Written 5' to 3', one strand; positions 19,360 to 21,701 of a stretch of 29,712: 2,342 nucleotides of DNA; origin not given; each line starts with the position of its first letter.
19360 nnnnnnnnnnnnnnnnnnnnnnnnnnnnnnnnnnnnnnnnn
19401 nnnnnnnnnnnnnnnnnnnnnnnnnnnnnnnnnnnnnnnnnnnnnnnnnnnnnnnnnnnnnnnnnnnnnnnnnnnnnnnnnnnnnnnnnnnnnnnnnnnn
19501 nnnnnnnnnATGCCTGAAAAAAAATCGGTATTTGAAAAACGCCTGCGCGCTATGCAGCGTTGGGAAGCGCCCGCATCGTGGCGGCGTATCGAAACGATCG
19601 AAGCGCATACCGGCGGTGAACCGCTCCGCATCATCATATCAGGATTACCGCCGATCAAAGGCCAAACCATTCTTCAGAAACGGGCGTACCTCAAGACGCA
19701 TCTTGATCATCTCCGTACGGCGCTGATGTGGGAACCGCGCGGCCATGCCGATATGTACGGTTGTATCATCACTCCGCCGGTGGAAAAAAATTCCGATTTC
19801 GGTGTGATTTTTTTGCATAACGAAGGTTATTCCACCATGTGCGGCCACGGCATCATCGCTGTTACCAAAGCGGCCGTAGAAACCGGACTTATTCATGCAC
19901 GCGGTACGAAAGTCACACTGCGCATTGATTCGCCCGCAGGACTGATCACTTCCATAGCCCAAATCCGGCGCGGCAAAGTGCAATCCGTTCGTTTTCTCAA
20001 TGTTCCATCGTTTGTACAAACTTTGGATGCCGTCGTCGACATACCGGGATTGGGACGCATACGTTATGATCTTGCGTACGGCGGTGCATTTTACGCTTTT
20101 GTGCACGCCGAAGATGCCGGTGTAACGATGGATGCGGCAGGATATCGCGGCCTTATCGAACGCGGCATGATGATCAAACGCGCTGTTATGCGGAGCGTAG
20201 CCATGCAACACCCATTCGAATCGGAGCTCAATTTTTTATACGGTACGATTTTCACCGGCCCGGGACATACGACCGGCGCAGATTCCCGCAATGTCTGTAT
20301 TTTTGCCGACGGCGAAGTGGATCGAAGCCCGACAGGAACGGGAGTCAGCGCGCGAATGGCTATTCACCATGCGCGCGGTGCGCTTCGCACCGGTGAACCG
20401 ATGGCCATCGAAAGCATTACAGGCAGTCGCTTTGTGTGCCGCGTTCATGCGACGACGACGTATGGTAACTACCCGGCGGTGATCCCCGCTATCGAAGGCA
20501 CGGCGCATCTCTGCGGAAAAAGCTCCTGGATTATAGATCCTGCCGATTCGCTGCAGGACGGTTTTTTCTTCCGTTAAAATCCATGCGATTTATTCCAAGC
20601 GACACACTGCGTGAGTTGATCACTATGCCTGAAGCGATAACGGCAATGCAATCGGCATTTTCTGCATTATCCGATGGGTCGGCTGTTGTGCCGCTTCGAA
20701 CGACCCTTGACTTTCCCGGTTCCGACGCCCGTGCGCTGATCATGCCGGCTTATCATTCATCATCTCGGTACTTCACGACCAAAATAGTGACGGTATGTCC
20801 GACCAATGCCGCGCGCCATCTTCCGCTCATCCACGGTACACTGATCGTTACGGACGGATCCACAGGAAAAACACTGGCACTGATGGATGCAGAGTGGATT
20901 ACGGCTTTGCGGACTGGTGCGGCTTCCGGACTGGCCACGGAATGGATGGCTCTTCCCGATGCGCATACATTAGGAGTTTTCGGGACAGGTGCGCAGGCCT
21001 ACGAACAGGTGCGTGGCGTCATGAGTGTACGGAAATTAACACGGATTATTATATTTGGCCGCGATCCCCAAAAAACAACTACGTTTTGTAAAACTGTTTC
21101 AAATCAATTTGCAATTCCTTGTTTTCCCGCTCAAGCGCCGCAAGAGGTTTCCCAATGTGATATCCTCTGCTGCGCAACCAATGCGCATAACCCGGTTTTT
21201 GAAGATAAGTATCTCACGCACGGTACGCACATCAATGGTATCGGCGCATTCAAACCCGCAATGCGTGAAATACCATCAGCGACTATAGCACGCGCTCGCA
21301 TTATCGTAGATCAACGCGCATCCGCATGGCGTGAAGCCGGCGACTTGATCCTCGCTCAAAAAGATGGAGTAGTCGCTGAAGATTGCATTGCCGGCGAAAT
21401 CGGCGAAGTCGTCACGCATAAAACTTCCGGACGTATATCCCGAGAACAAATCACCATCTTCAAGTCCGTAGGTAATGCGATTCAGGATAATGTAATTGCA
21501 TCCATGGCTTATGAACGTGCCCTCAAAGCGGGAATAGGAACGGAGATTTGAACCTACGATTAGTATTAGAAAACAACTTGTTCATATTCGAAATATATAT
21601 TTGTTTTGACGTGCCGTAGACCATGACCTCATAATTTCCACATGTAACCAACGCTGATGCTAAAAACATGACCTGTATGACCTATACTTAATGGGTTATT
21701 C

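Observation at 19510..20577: Active-site residues distinguish the two proline-racemase paralogues: Cys/Cys versus Cys/Thr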

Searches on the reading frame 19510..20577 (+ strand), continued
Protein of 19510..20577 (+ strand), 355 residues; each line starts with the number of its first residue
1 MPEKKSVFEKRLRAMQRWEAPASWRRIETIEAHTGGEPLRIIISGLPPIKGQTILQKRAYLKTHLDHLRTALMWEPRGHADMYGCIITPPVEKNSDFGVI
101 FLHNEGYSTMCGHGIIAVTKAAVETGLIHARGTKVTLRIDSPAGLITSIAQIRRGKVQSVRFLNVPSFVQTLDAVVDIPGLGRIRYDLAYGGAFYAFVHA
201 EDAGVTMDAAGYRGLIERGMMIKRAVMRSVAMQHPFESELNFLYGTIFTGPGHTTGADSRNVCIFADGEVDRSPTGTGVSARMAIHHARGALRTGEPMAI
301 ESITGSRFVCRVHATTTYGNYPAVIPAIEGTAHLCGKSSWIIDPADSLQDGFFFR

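Call 22: find_related_loci(query=window:19510-20577:+, collection=genome_contigs, flank=7000)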
Query window:19510-20577:+ (355 aa) in genome_contigs; peptide patterns used: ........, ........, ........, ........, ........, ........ (x = any residue, [..] = any of these).
600 stretches matched a pattern (row limit reached: there are more); 543 encode a relative of the query (tblastn E <= 1e-3); the best 80 are kept; 80 distinct loci.
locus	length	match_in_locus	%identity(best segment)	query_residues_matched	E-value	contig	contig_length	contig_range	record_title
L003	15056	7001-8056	65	1-355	3e-159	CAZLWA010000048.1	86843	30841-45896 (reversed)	MAG TPA_asm: uncultured Bacteroidota bacterium isolate binchicken_co165_173 genome assembly, contig: k141_697182, whole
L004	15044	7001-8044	64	8-355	8e-155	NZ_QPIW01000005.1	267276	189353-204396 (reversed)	Runella aurantiaca strain YX9 Contig5, whole genome shotgun sequence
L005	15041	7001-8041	63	8-355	2e-154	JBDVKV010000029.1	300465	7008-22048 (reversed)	MAG: Cyclobacteriaceae bacterium isolate LC.10.F.D3_173_68 LC_10_F_D3_173_68_000000000029, whole genome shotgun sequence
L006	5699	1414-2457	64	8-355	2e-155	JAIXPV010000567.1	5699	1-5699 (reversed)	MAG: Runella sp. isolate C1_MAG_00075 C1_MAG_00075_000000000498, whole genome shotgun sequence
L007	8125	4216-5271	61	3-355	6e-153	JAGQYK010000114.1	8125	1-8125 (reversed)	MAG: Cyclobacteriaceae bacterium isolate HKST-UBA63 NODE_114_length_8125_cov_4.074925, whole genome shotgun sequence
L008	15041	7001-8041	61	8-355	2e-152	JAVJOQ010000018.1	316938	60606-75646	MAG: Cyclobacteriaceae bacterium isolate A1-SPW-26 k141_37405, whole genome shotgun sequence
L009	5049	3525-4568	63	8-355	6e-153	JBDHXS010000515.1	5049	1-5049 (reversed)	MAG: Runella sp. isolate AS-MICRO-OLR.172 NODE_90048_length_5049_cov_3.634943, whole genome shotgun sequence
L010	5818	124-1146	62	15-355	2e-150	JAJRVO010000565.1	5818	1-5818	MAG: Chloroflexota bacterium isolate Dive96_bin10.46 k141_2756274, whole genome shotgun sequence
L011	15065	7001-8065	61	1-355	7e-149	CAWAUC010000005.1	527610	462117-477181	MAG: uncultured delta proteobacterium isolate MFD02416.bin.1.144 genome assembly, contig: contig_11481, whole genome sho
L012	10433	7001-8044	60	8-355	2e-148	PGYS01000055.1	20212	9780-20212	MAG: Ignavibacteriae bacterium HGW-Ignavibacteriae-3 bjp_ig2158_scaffold_1015, whole genome shotgun sequence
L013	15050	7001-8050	61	6-355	2e-148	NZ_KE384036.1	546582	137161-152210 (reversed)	Runella zeae DSM 19591 G563DRAFT_scaffold00001.1, whole genome shotgun sequence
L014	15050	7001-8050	62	6-355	1e-148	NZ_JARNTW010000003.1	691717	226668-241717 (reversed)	Runella sp. MFBS21 spades_K_17_127_3, whole genome shotgun sequence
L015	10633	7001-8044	61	8-355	4e-148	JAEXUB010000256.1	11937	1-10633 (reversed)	MAG: Bacteroidetes bacterium isolate OH_HBrB_375 k127_1656043, whole genome shotgun sequence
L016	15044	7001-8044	61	8-355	2e-147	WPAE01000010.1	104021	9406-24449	MAG: Ignavibacteria bacterium isolate X2_MaxBin.003 scaffold_278, whole genome shotgun sequence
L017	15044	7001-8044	61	8-355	2e-147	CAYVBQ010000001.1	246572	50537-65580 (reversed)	MAG TPA_asm: uncultured Melioribacter sp. isolate SRP302447_co1_415 genome assembly, contig: NODE_162_length_246572_cov_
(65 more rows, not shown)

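Call 36: find_encoding_contigs(protein=P0001, flank=10000, max_places=4)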
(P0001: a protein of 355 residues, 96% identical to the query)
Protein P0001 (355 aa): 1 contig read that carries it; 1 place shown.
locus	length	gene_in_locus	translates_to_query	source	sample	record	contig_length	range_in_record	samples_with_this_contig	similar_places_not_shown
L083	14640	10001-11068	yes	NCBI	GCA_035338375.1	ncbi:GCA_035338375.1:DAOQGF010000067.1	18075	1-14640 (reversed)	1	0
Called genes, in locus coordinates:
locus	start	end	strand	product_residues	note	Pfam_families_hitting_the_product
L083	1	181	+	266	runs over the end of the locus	PF13230:GATase_4, PF13522:GATase_6 (weak)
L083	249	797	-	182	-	PF02525:Flavodoxin_2, PF03358:FMN_red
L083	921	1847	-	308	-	PF01145:Band_7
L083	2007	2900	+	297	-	PF01209:Ubie_methyltran (weak), PF08241:Methyltransf_11, PF13649:Methyltransf_25, PF13847:Methyltransf_31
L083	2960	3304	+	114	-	-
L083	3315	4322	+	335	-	-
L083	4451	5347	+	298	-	PF00701:DHDPS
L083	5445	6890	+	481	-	PF00171:Aldedh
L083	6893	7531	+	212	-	PF00392:GntR, PF07729:FCD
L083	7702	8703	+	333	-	PF05544:Pro_racemase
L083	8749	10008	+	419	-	PF00070:Pyr_redox (faint), PF00890:FAD_binding_2 (faint), PF01266:DAO, PF01494:FAD_binding_3 (weak), PF03486:HI0933_like (faint), PF07992:Pyr_redox_2 (faint), PF13450:NAD_binding_8 (weak)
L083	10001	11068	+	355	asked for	PF05544:Pro_racemase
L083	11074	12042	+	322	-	PF02423:OCD_Mu_crystall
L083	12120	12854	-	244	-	-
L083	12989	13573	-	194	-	-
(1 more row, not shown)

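Call 54: predict_structure(alignment_id=A1)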
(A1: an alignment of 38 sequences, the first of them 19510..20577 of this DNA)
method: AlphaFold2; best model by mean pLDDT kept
length: 355 residues; sequences in the alignment: 38
mean_pLDDT: 91.6   pTM: 0.89
mean pLDDT of the five models: 91.6, 89.8, 89.7, 88.2, 87.8
residues with pLDDT >= 90: 273; 70-90: 70; 50-70: 6; < 50: 6
segments of 3 or more residues with pLDDT < 50: 76-80
pLDDT, mean of each block of 10 residues (from residue 1): 77 95 95 90 95 94 91 59 89 94 83 95 95 94 93 96 95 96 97 95 92 93 96 89 94 91 86 89 97 96 91 96 96 95 92 82
secondary structure, 60 per line:
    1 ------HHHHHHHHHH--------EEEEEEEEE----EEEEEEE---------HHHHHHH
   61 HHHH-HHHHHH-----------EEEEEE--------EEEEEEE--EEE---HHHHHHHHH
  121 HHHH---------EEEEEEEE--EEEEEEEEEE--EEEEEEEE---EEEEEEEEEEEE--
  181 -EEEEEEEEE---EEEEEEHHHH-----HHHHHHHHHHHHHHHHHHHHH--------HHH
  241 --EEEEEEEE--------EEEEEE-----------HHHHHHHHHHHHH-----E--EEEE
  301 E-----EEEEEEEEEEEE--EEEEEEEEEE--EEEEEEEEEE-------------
elements in order: H7-16 E25-33 E38-44 H54-64 H66-71 E83-88 E97-103 E106-108 H112-124 E134-141 E144-153 E156-163 E167-178 E182-190 E194-199 H200-203 H209-229 E243-250 E259-264 H276-288 E297-301 E307-318 E321-330 E333-342

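Call 56: fold_search(model_id=the predicted structure, library=pdb)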
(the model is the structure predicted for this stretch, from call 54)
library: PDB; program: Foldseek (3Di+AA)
matches with E <= 10: 394; with E <= 0.001: 102
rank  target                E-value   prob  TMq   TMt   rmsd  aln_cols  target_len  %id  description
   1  6r76_A                5.6e-51  1.00  0.89  0.91   3.0       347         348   56  Crystal structure of trans-3-Hydroxy-L-proline dehydratase from Thermococcus litoralis - open conformation (released 2019-07-03)
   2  6r76_C                3.8e-50  1.00  0.88  0.91   3.0       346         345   57  Crystal structure of trans-3-Hydroxy-L-proline dehydratase from Thermococcus litoralis - open conformation (released 2019-07-03)
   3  6r76_D                1.8e-46  1.00  0.86  0.89   3.2       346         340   55  Crystal structure of trans-3-Hydroxy-L-proline dehydratase from Thermococcus litoralis - open conformation (released 2019-07-03)
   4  6r76_B                5.6e-46  1.00  0.84  0.89   3.2       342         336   56  Crystal structure of trans-3-Hydroxy-L-proline dehydratase from Thermococcus litoralis - open conformation (released 2019-07-03)
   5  6hjg_B                3.0e-41  1.00  0.89  0.84   3.4       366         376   37  Trypanosoma cruzi proline racemase in complex with inhibitor OxoPA (released 2018-11-07)
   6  6hjf_A                1.4e-40  1.00  0.83  0.83   3.9       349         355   38  Trypanosoma cruzi proline racemase in complex with inhibitor BrOxoPA (released 2018-11-07)
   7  1w61_A                2.4e-40  1.00  0.84  0.84   3.2       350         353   38  proline racemase in complex with 2 molecules of pyrrole-2-carboxylic acid (holo form) (released 2006-02-03)
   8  6hje_A                7.8e-40  1.00  0.85  0.85   2.8       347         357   38  Trypanosoma cruzi proline racemase in complex with inhibitor NG-P27 (released 2018-11-07)
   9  1w62_A                1.0e-39  1.00  0.84  0.83   4.1       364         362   36  proline racemase in complex with one molecule of pyrrole-2-carboxylic acid (hemi form) (released 2006-02-03)
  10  1w61_B                3.0e-39  1.00  0.84  0.84   3.3       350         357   37  proline racemase in complex with 2 molecules of pyrrole-2-carboxylic acid (holo form) (released 2006-02-03)
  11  6hje_B                1.1e-38  1.00  0.87  0.86   3.0       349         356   38  Trypanosoma cruzi proline racemase in complex with inhibitor NG-P27 (released 2018-11-07)
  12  6hjf_B                2.8e-38  1.00  0.84  0.84   3.3       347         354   38  Trypanosoma cruzi proline racemase in complex with inhibitor BrOxoPA (released 2018-11-07)
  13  6hjg_A                3.5e-38  1.00  0.83  0.84   3.4       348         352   38  Trypanosoma cruzi proline racemase in complex with inhibitor OxoPA (released 2018-11-07)
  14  1w62_B                5.8e-38  1.00  0.86  0.87   3.1       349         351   38  proline racemase in complex with one molecule of pyrrole-2-carboxylic acid (hemi form) (released 2006-02-03)
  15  7qpo_A                3.7e-36  1.00  0.82  0.88   2.9       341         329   40  Crystal structure of human trans-3-Hydroxy-L-proline dehydratase (released 2022-08-17)
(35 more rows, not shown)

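Call 61: list_cluster_members(proteins=[window:19510-20577:+, window:20583-21551:+, window:17211-18212:+])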
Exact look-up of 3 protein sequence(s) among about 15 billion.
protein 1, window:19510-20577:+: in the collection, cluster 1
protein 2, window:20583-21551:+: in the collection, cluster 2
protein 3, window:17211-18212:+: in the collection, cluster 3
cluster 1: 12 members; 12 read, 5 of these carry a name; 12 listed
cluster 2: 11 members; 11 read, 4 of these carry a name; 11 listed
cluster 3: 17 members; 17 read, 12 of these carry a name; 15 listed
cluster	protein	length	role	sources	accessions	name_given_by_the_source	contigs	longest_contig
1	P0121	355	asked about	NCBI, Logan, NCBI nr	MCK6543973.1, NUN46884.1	proline racemase family protein [bacterium]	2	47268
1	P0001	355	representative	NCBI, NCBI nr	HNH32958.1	MAG TPA: proline racemase family protein [bacterium] | proline racemase family protein [bacterium]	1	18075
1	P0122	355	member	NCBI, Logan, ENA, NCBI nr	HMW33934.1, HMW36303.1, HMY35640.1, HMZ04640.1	MAG TPA: proline racemase family protein [bacterium] | proline racemase family protein [bacterium]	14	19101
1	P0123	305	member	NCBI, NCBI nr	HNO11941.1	MAG TPA: proline racemase family protein, partial [bacterium] | proline racemase family protein [bacterium]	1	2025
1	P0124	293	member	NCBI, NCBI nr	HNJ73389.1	MAG TPA: proline racemase family protein, partial [bacterium] | proline racemase family protein [bacterium]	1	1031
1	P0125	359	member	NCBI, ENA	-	-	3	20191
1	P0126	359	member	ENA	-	-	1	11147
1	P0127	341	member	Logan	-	-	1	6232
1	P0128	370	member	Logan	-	-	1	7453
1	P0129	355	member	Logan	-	-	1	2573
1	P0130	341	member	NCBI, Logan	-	-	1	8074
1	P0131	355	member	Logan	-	-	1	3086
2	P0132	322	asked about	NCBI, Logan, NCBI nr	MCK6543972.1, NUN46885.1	ornithine cyclodeaminase [bacterium]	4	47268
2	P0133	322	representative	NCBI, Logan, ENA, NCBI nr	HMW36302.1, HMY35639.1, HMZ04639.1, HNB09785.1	MAG TPA: ornithine cyclodeaminase [bacterium] | ornithine cyclodeaminase [bacterium]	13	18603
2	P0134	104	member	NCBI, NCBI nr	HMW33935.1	MAG TPA: ornithine cyclodeaminase, partial [bacterium] | ornithine cyclodeaminase [bacterium]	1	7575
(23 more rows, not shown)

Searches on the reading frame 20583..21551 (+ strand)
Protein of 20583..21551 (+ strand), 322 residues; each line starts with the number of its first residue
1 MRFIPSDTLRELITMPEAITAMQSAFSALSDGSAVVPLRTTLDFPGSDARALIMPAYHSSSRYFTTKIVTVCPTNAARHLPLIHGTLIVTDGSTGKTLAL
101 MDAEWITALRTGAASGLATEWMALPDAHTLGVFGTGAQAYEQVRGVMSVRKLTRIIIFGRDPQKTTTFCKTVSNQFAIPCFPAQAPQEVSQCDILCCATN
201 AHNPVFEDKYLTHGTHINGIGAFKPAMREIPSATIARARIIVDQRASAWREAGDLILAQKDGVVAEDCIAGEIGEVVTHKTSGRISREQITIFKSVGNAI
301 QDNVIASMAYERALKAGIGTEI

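Call 4: search_protein_families(library=pfam, proteins=[window:20583-21551:+])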
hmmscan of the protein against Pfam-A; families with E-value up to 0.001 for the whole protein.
window:20583-21551:+ (322 aa): 2 families
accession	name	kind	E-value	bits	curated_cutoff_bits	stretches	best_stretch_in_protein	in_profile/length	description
PF02423.21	OCD_Mu_crystall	-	7.7e-64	216.1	24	1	10-315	12-312/314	Ornithine cyclodeaminase/mu-crystallin family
PF01488.26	Shikimate_DH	-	1.8e-05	25.2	24.3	1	129-213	14-97/138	Shikimate / quinate 5-dehydrogenase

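Call 5: search_protein_families(library=ncbifam, proteins=[window:20583-21551:+])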
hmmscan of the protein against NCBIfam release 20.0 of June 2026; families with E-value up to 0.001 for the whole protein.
window:20583-21551:+ (322 aa): 13 families
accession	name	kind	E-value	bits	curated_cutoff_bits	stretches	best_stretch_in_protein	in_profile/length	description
NF006379.0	PRK08618.1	equivalog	4.9e-96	321.9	417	1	1-322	1-324/326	ornithine cyclodeaminase family protein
NF004793.0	PRK06141.1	equivalog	6.6e-77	258.6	322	1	1-313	1-311/314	bifunctional Delta(1)-pyrroline-2-carboxylate/Delta(1)-piperideine-2-carboxylate reductase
TIGR02371.1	ala_DH_arch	equivalog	4.8e-66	223.1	409.15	1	8-322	9-322/325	alanine dehydrogenase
NF006141.0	PRK08291.1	equivalog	3.5e-53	180.7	408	1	4-321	7-327/330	cyclodeaminase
NF005603.0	PRK07340.1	equivalog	1e-50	172.7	266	1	11-311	14-301/307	delta(1)-pyrroline-2-carboxylate reductase family protein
TIGR02992.1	ectoine_eutC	equivalog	1.6e-44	152.3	471.65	1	5-320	5-323/326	ectoine utilization protein EutC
NF045643.1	ImmsucRedBhcD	equivalog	9.4e-44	150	500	1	1-322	1-319/321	iminosuccinate reductase BhcD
NF045512.1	PyrPipCarbRedLhpI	equivalog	7.8e-43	146.7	400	1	9-309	8-293/298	bifunctional Delta(1)-pyrroline-2-carboxylate/Delta(1)-piperideine-2-carboxylate reductase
NF005296.0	PRK06823.1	equivalog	2.2e-41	141.9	438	1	8-312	8-312/315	ornithine cyclodeaminase family protein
TIGR03944.1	dehyd_SbnB_fam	equivalog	2.1e-39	135.5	326.9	1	8-322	8-324/327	2,3-diaminopropionate biosynthesis protein SbnB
NF005762.1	PRK07589.1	equivalog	1.4e-32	113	350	1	54-321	57-317/334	ornithine cyclodeaminase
NF005011.0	PRK06407.1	subfamily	5.7e-25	88.2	337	1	1-306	2-291/302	ornithine cyclodeaminase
NF004848.0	PRK06199.1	subfamily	7.2e-23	81.3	362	1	43-321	70-369/379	tyramine oxidase subunit B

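Call 8: search_solved_structures(query=window:20583-21551:+, show_alignments=1)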
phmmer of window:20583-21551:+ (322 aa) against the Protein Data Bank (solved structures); distinct sequences matched with E-value up to 0.001: 14.
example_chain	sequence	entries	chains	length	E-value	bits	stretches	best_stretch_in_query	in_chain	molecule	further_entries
6t3e_A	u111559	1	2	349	6.7e-67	229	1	6-322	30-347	DELTA1-pyrroline-2-carboxylate reductase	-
1omo_A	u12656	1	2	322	4.7e-49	170.4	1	6-322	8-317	alanine dehydrogenase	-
1vll_A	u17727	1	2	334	5.4e-49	170.2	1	6-322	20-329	alanine dehydrogenase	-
7rbp_A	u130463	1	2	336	7.9e-44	153.3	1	3-312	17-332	Ornithine cyclodeaminase/mu-crystallin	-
4bv8_A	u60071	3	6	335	6.6e-36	127.2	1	15-311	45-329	THIOMORPHOLINE-CARBOXYLATE DEHYDROGENASE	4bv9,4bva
2i99_A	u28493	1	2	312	5.8e-35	124.2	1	14-311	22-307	Mu-crystallin homolog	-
5yu0_A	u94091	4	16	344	2e-29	105.9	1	60-319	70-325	Lysine cyclodeaminase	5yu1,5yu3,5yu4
5gzi_B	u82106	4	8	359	2.3e-29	105.8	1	60-319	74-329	Lysine cyclodeaminase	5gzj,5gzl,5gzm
3hdj_A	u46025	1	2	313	8.2e-27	97.4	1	87-313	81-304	Probable ornithine cyclodeaminase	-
6rqa_A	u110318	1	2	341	2e-26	96.1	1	14-321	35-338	iminosuccinate reductase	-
1u7h_A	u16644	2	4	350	2.8e-21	79.2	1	54-322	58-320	ornithine cyclodeaminase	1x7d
8j1c_A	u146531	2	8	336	4.4e-16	62.2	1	9-311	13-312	Ornithine cyclodeaminase family protein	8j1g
4m54_A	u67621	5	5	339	6e-15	58.4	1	73-321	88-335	Putative ornithine cyclodeaminase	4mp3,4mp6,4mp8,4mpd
8h8p_B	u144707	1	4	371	2.7e-07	33.3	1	30-311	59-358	Thiomorpholine-carboxylate dehydrogenase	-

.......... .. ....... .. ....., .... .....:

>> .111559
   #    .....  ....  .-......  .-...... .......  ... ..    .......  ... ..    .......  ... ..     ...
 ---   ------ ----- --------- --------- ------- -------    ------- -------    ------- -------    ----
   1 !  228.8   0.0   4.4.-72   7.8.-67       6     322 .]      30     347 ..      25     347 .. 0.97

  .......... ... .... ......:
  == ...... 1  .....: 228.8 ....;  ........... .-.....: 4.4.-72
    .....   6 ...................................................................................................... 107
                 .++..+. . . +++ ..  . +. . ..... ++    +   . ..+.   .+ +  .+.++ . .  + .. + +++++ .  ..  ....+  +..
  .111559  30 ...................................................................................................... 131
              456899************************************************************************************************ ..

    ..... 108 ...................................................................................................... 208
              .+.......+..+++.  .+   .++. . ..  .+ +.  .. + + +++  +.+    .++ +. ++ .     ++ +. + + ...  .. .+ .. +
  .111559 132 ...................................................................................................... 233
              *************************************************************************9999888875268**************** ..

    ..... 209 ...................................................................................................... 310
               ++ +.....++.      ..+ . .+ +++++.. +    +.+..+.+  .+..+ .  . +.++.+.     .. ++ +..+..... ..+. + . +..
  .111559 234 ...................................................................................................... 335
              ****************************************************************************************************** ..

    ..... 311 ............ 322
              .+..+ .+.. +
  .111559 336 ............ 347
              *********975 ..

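Call 62: search_solved_structures(query=window:20583-21551:+, show_alignments=2, max_evalue=1e-45)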
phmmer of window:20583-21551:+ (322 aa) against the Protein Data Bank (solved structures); distinct sequences matched with E-value up to 1e-45: 3.
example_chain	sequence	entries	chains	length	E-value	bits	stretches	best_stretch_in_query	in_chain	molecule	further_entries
6t3e_A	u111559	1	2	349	6.7e-67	229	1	6-322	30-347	DELTA1-pyrroline-2-carboxylate reductase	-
1omo_A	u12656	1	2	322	4.7e-49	170.4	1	6-322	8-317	alanine dehydrogenase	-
1vll_A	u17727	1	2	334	5.4e-49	170.2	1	6-322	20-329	alanine dehydrogenase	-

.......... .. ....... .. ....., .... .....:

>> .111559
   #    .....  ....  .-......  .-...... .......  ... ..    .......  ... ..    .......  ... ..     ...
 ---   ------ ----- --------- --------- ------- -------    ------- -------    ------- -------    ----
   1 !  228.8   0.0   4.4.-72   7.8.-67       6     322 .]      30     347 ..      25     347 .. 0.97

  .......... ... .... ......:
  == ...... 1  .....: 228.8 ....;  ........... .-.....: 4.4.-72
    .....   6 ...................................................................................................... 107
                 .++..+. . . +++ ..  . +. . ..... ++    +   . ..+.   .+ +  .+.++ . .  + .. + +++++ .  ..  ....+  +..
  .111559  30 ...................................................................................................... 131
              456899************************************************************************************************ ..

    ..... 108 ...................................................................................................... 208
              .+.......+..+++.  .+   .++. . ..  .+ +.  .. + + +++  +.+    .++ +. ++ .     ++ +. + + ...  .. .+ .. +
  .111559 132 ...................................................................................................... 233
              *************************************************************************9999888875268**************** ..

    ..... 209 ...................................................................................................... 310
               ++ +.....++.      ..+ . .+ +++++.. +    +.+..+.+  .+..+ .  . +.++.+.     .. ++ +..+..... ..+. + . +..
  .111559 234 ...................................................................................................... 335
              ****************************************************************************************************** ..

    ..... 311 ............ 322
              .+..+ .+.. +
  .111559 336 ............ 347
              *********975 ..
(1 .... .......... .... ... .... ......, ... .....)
